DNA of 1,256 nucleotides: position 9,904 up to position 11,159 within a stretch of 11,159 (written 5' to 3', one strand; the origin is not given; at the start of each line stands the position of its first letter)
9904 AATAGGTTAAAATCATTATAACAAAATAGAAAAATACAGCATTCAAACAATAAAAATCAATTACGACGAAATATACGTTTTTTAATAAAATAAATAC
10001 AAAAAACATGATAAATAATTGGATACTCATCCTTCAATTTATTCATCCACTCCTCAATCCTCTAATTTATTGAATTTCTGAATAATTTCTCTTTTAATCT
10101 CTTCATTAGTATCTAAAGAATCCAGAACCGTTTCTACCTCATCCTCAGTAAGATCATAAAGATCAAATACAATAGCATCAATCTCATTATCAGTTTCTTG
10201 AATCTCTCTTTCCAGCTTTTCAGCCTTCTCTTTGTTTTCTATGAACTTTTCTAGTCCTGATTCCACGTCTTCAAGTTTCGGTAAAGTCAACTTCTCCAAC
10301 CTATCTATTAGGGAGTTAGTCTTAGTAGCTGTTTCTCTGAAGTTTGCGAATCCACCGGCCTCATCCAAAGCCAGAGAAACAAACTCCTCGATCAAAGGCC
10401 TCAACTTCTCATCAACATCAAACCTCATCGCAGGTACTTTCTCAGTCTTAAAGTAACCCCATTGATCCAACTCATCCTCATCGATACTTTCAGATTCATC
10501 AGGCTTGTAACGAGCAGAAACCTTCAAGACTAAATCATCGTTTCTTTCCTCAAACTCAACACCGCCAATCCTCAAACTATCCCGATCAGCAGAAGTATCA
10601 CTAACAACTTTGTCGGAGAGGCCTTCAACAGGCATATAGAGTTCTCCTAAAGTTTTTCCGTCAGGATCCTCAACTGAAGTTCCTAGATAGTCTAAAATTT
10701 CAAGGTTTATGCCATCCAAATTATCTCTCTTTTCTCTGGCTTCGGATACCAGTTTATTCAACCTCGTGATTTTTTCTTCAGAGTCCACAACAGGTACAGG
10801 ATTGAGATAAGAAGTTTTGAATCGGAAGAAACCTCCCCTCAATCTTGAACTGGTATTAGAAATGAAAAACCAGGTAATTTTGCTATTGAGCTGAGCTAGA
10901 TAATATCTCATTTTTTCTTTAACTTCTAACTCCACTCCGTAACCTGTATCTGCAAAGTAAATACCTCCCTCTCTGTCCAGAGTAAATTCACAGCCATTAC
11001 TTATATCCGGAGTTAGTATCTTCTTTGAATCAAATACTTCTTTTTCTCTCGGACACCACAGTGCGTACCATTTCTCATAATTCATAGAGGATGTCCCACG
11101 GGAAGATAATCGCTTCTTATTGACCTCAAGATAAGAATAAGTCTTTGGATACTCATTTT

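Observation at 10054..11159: Type IIG / PglX-like methyltransferase C-terminus abutting the virion operon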

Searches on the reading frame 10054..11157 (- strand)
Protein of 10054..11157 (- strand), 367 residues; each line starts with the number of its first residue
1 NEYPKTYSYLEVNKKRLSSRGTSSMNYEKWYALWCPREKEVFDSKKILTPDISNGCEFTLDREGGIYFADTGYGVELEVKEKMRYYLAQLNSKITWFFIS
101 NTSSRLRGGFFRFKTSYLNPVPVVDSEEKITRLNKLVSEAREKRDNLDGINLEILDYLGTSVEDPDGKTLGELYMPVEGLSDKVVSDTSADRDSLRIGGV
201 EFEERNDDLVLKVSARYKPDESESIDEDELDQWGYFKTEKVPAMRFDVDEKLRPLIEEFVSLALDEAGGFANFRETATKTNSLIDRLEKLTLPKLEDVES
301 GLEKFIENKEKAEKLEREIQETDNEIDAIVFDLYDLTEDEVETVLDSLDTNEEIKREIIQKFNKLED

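Call 6: search_protein_families(library=pfam, proteins=[window:10054-11157:-], max_evalue=1)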
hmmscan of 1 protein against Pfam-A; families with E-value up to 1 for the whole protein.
window:10054-11157:- (367 aa): 4 families
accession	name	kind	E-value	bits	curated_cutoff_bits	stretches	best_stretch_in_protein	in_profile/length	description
PF12950.13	TaqI_C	-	1.2e-10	42.1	26.5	1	9-123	20-118/118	TaqI-like C-terminal specificity domain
PF22565.1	mSLOG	-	0.017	15.8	27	1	277-343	19-86/105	Minimal SLOG domain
PF16113.10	ECH_2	-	0.062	13.2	27.2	1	269-361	166-252/335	Enoyl-CoA hydratase/isomerase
PF22470.1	Histone_HNS_N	-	0.36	11.2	24.5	1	272-329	3-61/79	H-NS histone-like proteins, N-terminal domain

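Call 7: search_protein_families(library=ncbifam, proteins=[window:10054-11157:-], max_evalue=1)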
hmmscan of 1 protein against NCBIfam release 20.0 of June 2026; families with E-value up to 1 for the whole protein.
window:10054-11157:- (367 aa): 1 family
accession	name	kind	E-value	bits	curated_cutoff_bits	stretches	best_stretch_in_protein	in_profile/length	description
TIGR00414.1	serS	equivalog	0.11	11.5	301.65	1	276-363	49-135/418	serine--tRNA ligase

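Call 8: search_protein_families(library=padloc, proteins=[window:10054-11157:-], max_evalue=1)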
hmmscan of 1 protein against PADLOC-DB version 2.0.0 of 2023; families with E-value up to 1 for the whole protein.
window:10054-11157:- (367 aa): 10 families
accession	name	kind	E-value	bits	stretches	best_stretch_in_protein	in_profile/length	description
PDLC03226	MTase_II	-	3.8e-16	56.8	1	2-151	406-556/579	Type II methyltransferase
PDLC03604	REase_MTase_IIG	-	5.3e-14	49.2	2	1-124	801-935/1011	Type IIG restriction enzyme-methyltransferase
PDLC03313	MTase_II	-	7.6e-14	49.1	1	1-146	395-538/563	Type II methyltransferase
PDLC03335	MTase_II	-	1.4e-11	41.7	1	2-127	452-575/607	Type II methyltransferase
PDLC03609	REase_MTase_IIG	-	3.3e-10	36.4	2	296-344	1014-1061/1066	Type IIG restriction enzyme-methyltransferase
PDLC03612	REase_MTase_IIG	-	2e-09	34.2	2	40-134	1102-1196/1247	Type IIG restriction enzyme-methyltransferase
PDLC03250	MTase_II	-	8.7e-08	29.3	2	2-105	582-688/775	Type II methyltransferase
PDLC03245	MTase_II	-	5.2e-05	20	1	12-95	416-502/577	Type II methyltransferase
PDLC03148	Specificity_I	-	6e-05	20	1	277-351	158-234/453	Type I specificity subunit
PDLC03629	REase_MTase_IIG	-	0.00049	16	1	2-127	843-969/1182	Type IIG restriction enzyme-methyltransferase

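Call 16: find_homologous_proteins(query=window:10054-11157:-)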
Query window:10054-11157:- (367 aa): 164 proteins with E <= 0.001 among 4413 candidates; the best 120 are listed.
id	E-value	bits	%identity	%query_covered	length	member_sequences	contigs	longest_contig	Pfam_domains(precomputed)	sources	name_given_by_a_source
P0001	2.6e-125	436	56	100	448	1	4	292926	PF12950.14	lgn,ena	-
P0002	5.1e-114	399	56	99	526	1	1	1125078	PF12950.14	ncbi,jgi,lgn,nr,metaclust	ncbi:hypothetical protein AQV86_02590 [Nanohaloarchaea archaeon SG9]|nr:hypothetical protein AQV86_0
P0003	6.7e-110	386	56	99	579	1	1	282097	PF07669.18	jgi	-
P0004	5.6e-97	343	49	99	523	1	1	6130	PF12950.14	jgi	-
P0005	5.2e-92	327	63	69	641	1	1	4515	PF07669.18,PF12950.14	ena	-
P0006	5.9e-87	310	46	92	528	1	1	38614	PF12950.14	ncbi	ncbi:MAG: TaqI-like C-terminal specificity domain-containing protein, partial [Haloplanus sp.]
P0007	4.0e-85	304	45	92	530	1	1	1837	PF12950.14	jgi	jgi:hypothetical protein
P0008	5.9e-82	294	46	98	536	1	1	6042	-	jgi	-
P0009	2.2e-78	282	46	89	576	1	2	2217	PF07669.18,PF12950.14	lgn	-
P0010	1.8e-76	276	44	95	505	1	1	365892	PF12950.14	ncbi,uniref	ncbi:TaqI-like C-terminal specificity domain-containing protein [Halorubrum sp. AS12]|uniref:TaqI-li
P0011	3.7e-76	275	47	84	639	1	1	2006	PF07669.18,PF12950.14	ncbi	ncbi:MAG: Eco57I restriction-modification methylase domain-containing protein, partial [Candidatus N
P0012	1.4e-74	270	40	95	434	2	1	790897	PF12950.14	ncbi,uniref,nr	ncbi:TaqI-like C-terminal specificity domain-containing protein [Natrinema salsiterrestre]|uniref:si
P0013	2.1e-72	262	40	94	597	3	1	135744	PF07669.18,PF12950.14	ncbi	-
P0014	5.2e-72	261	42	93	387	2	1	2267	PF12950.14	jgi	jgi:hypothetical protein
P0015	1.1e-71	260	39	92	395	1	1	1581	PF12950.14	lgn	-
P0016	1.0e-69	254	40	95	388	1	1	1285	PF12950.14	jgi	jgi:hypothetical protein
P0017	1.2e-68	250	38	92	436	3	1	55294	PF12950.14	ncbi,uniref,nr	ncbi:hypothetical protein KDQ40_21170 (plasmid) [Haloarcula marismortui ATCC 33800]|uniref:site-spec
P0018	3.4e-68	249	44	84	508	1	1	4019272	PF12950.14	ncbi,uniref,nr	ncbi:TaqI-like C-terminal specificity domain-containing protein [Halorarum salinum]|uniref:TaqI-like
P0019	3.2e-67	245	38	93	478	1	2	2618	PF12950.14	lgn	-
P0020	2.2e-66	243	41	86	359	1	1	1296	PF12950.14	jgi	jgi:hypothetical protein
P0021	2.5e-66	242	49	76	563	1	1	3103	PF07669.18,PF12950.14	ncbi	ncbi:MAG: Eco57I restriction-modification methylase domain-containing protein, partial [Candidatus N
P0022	6.5e-66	241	38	95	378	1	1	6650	PF12950.14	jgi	jgi:hypothetical protein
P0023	1.6e-65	240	40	92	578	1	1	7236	PF07669.18,PF12950.14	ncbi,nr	ncbi:hypothetical protein DJ68_17110 [Halorubrum sp. C3]|nr:hypothetical protein DJ68_17110 [Halorub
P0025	1.9e-64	236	39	92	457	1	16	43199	PF12950.14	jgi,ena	-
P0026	2.0e-64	236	39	93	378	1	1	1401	PF12950.14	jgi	jgi:hypothetical protein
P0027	1.3e-63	234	43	83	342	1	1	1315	PF12950.14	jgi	jgi:hypothetical protein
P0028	1.8e-63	233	40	94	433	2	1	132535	PF12950.14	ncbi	-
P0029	3.9e-63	232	37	92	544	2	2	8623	PF12950.14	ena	-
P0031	3.0e-62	229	36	92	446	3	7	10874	PF12950.14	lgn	-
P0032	3.9e-62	229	39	86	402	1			PF12950.14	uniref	uniref:TaqI-like C-terminal specificity domain-containing protein n=1 Tax=Haloarchaeobius sp. FL176 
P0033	6.0e-60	221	40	88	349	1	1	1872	PF12950.14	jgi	jgi:hypothetical protein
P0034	2.1e-59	220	40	81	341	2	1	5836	PF12950.14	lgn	-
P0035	6.5e-59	218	38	94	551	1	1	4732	PF12950.14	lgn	-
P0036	9.8e-59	217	38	95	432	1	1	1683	PF12950.14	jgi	jgi:hypothetical protein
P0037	1.5e-58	217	37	93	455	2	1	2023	PF12950.14,PF20466.4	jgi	-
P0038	2.9e-57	213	39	84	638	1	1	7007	PF02384.23,PF07669.18,PF12950.14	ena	-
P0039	2.4e-56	210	37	84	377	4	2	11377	PF12950.14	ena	-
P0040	6.9e-56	208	38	86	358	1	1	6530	PF12950.14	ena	-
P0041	7.1e-56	208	42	69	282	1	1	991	PF12950.14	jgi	-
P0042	1.1e-55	207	37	92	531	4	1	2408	PF12950.14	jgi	-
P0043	1.9e-55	207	50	55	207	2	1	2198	-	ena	-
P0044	2.4e-55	206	37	92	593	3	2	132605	PF07669.18,PF12950.14,PF20466.4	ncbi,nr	ncbi:TaqI-like C-terminal specificity domain-containing protein [Halorubrum ezzemoulense]|nr:Eco57I 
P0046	7.1e-54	202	36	92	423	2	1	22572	PF12950.14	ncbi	ncbi:restriction endonuclease, partial [Halorubrum sp. SP9]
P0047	2.5e-53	200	34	92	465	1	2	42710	PF12950.14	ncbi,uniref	ncbi:TaqI-like C-terminal specificity domain-containing protein [Halobacterium salinarum]|uniref:Taq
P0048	5.4e-53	199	38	85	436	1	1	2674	PF12950.14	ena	-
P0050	1.6e-52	197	39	85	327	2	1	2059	PF12950.14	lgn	-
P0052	8.0e-52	195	37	95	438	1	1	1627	PF12950.14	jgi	-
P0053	1.7e-51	194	46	60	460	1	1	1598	PF12950.14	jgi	jgi:hypothetical protein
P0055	2.1e-51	193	36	92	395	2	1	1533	PF12950.14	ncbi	-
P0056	6.5e-51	192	38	84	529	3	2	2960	PF07669.18,PF12950.14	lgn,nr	nr:TaqI-like C-terminal specificity domain-containing protein [Natrinema pallidum]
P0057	7.3e-51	192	36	88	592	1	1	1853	PF02384.23,PF07669.18,PF12950.14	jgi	jgi:hypothetical protein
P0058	2.0e-50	190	35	91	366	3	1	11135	PF12950.14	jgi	jgi:hypothetical protein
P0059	1.8e-49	187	36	80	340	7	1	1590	PF12950.14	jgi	jgi:hypothetical protein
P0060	1.9e-49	187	36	86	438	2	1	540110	PF12950.14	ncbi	ncbi:TaqI-like C-terminal specificity domain-containing protein [Haloarcula marismortui]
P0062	3.8e-49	186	37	83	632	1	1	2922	PF02384.23,PF07669.18,PF12950.14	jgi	jgi:hypothetical protein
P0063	7.8e-49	185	38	84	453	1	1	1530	PF12950.14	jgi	-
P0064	1.7e-48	184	35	86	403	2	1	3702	PF12950.14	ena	-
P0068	7.1e-48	182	35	94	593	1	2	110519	PF07669.18,PF12950.14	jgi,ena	-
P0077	1.2e-46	178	46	56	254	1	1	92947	-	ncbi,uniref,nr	ncbi:restriction endonuclease [Halorubellus sp. PRR65]|uniref:restriction endonuclease n=1 Tax=Halor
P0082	9.5e-46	175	44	57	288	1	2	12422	PF12950.14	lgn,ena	-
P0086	2.6e-45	173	36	84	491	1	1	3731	PF12950.14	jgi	-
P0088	3.4e-45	173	47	56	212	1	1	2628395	-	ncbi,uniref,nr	ncbi:restriction endonuclease [Halorhabdus sp. CBA1104]|uniref:restriction endonuclease n=1 Tax=Halo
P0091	1.3e-44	171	39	69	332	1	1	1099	PF12950.14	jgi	-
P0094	2.7e-44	170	37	72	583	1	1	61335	PF07669.18,PF12950.14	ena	-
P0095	5.8e-44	169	34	89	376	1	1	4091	PF12950.14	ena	-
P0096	7.1e-44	169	34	89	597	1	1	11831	PF07669.18,PF12950.14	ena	-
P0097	7.8e-44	168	45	58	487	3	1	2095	PF12950.14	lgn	-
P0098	8.3e-44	168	34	92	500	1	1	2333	PF12950.14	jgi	jgi:hypothetical protein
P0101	9.8e-44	168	33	86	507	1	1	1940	PF12950.14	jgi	jgi:hypothetical protein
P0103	2.8e-43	167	37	69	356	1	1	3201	PF12950.14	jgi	-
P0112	2.1e-42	164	31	92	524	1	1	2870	PF12950.14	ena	-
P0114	2.5e-42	164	35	83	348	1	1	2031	PF12950.14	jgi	jgi:hypothetical protein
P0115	2.9e-42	163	44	62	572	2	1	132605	PF07669.18,PF12950.14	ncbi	-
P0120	1.9e-41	161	43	56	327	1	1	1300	PF12950.14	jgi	jgi:hypothetical protein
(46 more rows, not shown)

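Call 21: find_encoding_contigs(protein=P0001, flank=10000, max_places=4)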
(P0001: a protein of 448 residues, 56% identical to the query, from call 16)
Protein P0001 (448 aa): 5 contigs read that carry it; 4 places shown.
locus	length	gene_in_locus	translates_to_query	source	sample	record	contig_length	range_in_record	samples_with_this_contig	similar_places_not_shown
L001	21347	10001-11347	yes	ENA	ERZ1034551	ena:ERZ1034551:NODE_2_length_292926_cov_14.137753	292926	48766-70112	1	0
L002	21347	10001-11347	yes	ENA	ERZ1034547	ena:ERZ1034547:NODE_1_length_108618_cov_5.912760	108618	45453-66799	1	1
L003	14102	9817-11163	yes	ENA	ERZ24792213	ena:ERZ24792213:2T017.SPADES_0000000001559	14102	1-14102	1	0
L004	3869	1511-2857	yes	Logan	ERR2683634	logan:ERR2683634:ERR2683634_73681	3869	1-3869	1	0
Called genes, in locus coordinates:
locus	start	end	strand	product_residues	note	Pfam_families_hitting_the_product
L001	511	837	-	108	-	-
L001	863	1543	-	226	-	PF01863:YgjP-like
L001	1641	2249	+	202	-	-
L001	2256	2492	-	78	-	-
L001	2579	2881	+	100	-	-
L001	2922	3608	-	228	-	-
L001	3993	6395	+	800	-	PF08298:AAA_PrkA (faint), PF06798:PrkA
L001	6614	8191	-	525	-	-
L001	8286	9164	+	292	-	-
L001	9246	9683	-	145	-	PF12705:PDDEXK_1 (weak)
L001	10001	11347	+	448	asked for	PF12950:TaqI_C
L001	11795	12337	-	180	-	-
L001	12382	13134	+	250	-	-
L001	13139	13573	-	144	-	PF12840:HTH_20, PF25212:HVO_A0114, PF01022:HTH_5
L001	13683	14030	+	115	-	PF24839:DUF7718 (weak)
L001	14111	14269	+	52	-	-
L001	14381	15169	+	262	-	PF01370:Epimerase, PF13460:NAD_binding_10 (weak)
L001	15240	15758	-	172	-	-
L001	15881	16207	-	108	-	-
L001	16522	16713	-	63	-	PF13396:PLDc_N (weak)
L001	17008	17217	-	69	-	-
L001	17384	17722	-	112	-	-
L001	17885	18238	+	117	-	-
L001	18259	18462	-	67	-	PF25260:DUF7861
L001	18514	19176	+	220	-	-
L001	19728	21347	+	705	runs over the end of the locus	-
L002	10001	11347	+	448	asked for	PF12950:TaqI_C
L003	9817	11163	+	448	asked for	PF12950:TaqI_C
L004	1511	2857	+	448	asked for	PF12950:TaqI_C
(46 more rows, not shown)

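Call 22: find_encoding_contigs(protein=P0003, flank=10000, max_places=3)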
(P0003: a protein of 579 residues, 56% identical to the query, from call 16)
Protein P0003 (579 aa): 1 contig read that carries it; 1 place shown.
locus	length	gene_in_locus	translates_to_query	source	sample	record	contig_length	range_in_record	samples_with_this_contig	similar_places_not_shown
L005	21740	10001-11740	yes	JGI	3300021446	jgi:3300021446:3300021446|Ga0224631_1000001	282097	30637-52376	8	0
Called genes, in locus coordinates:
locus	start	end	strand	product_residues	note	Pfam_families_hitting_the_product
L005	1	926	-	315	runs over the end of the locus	PF20030:bpMoxR, PF07726:AAA_3, PF07728:AAA_5, PF00004:AAA (weak), PF17863:AAA_lid_2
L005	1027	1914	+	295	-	-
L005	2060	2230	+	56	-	PF00708:Acylphosphatase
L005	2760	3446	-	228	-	PF01863:YgjP-like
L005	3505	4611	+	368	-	PF00145:DNA_methylase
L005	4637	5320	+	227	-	-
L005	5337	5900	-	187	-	PF08774:VRR_NUC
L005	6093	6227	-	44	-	-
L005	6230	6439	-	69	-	-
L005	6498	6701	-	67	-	PF25260:DUF7861 (weak)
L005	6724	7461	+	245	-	-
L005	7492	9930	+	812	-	PF02384:N6_Mtase (weak), PF20473:MmeI_Mtase (weak), PF07669:Eco57I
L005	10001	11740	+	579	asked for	PF07669:Eco57I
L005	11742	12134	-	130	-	PF05168:HEPN (weak)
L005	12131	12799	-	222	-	PF01909:NTP_transf_2, PF18765:Polbeta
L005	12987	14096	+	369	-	-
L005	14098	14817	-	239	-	PF13688:Reprolysin_5 (weak)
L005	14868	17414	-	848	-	-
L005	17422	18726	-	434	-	PF01326:PPDK_N, PF00391:PEP-utilizers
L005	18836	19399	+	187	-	PF14378:PAP2_3 (weak), PF01569:PAP2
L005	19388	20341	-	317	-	-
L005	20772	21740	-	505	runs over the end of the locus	-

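Call 24: find_related_loci(query=window:10054-11157:-, collection=viral_contigs, flank=10000)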
Query window:10054-11157:- (367 aa) in viral_contigs; peptide patterns used: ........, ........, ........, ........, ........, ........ (x = any residue, [..] = any of these).
20 stretches matched a pattern, but none encodes a relative of the query by tblastn (E <= 1e-3).

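Call 26: search_dna_similar(query=window:10054-11157:-, collection=phages, mode=protein, max_evalue=0.001)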
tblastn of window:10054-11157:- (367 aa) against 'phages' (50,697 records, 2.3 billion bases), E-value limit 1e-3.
Records with a match: 19; places in all: 19; records where one place covers at least 80% of the query: 0.
Best place of each record, by identity: <60% 19.
By first word of the organism name: Halorubrum 9; Haloarcula 7; Halophage 2; Synechococcus 1.
By host as written in the record: Haloarcula californiae 5; Halorubrum sp. 4; - 2; Halorubrum coriense 2; Halorubrum sp. s5a-3 2; Haloarcula japonica 2; Halorubrum sodomense 1; Synechococcus sp. 1.
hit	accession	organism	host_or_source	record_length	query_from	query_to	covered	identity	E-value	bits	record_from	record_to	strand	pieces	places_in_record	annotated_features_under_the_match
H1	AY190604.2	Halophage HF1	-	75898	1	123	34%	34.1%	8e-14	79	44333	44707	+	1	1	N-6 DNA methylase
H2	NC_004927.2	Halophage HF1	-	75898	1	123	34%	34.1%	8e-14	79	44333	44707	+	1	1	DNA methyltransferase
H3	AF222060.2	Halorubrum phage HF2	Halorubrum coriense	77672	1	123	34%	34.1%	8e-14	79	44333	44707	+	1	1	N-6 DNA methylase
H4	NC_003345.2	Halorubrum phage HF2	Halorubrum coriense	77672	1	123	34%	34.1%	8e-14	79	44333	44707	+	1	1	DNA methyltransferase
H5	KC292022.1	Halorubrum tailed phage 5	Halorubrum sp. s5a-3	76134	1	123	34%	33.3%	2e-13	77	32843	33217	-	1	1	42: hypothetical protein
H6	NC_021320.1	Halorubrum tailed phage 5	Halorubrum sp. s5a-3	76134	1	123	34%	33.3%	2e-13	77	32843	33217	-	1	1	42: DNA methyltransferase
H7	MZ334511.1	Halorubrum virus HRTV-21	Halorubrum sp.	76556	1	123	34%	33.3%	2e-13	77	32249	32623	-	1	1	type IIG restriction modification enzyme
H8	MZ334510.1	Halorubrum phage HRTV-13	Halorubrum sp.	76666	1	123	34%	33.3%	2e-13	77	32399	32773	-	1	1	type IIG restriction modification enzyme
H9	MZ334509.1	Haloarcula virus HJTV-1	Haloarcula japonica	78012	1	123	34%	33.3%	2e-13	77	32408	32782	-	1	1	type IIG restriction modification enzyme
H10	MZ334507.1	Haloarcula virus HCTV-8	Haloarcula californiae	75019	1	123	34%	33.3%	2e-13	77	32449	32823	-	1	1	type IIG restriction modification enzyme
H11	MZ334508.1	Haloarcula virus HCTV-10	Haloarcula californiae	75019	1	123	34%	33.3%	2e-13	77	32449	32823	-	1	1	type IIG restriction modification enzyme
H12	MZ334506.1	Halorubrum virus HRTV-16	Halorubrum sp.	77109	1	123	34%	33.3%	2e-13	77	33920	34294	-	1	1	type IIG restriction modification enzyme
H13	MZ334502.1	Haloarcula phage HCTV-7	Haloarcula californiae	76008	1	123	34%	33.3%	2e-13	77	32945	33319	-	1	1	type IIG restriction modification enzyme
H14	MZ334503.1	Haloarcula phage HCTV-9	Haloarcula californiae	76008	1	123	34%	33.3%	2e-13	77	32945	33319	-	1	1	type IIG restriction modification enzyme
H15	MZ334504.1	Haloarcula phage HCTV-11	Haloarcula californiae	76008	1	123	34%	33.3%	2e-13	77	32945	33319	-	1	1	type IIG restriction modification enzyme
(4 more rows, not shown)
